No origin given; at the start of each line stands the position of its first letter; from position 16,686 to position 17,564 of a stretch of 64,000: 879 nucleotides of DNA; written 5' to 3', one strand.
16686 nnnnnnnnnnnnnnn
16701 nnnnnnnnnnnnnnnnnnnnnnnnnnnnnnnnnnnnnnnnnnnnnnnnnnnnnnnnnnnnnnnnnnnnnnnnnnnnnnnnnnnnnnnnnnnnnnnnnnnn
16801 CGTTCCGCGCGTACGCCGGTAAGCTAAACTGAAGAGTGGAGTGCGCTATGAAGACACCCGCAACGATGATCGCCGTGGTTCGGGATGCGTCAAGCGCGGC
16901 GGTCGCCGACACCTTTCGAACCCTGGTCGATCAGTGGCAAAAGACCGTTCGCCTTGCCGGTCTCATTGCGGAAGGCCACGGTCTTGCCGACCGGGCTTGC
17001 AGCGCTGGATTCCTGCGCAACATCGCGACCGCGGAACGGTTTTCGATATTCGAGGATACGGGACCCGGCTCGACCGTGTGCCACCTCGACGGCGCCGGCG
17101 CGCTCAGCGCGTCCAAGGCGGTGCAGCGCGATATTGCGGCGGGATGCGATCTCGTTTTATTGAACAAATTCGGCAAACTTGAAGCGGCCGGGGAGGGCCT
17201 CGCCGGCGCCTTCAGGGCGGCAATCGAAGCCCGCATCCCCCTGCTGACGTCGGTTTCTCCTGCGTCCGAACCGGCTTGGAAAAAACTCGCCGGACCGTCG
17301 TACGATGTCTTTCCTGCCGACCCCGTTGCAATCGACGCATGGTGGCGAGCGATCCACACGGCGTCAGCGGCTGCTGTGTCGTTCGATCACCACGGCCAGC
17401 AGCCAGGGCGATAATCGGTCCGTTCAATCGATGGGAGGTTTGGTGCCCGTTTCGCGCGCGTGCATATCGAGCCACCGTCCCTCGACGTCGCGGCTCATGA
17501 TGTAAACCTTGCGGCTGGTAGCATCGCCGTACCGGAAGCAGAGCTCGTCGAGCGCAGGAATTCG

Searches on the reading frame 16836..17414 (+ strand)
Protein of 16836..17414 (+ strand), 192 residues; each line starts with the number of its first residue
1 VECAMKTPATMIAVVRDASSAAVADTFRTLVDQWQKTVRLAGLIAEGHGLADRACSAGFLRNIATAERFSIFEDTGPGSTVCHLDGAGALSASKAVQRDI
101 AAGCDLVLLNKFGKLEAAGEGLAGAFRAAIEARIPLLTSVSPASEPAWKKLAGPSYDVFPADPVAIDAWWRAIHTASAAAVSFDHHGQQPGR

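Call 4: search_protein_families(library=pfam, max_evalue=0.1, proteins=[window:16836-17414:+])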
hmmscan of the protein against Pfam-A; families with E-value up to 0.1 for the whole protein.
window:16836-17414:+ (192 aa): 1 family
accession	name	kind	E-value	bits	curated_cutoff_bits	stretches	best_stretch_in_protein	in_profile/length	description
PF10649.15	DUF2478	-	3.6e-34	118.1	22.3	1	12-169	1-159/159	Protein of unknown function (DUF2478)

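Call 5: search_protein_families(library=ncbifam, max_evalue=0.1, proteins=[window:16836-17414:+])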
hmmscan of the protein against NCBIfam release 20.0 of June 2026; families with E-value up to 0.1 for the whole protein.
window:16836-17414:+ (192 aa): 0 families
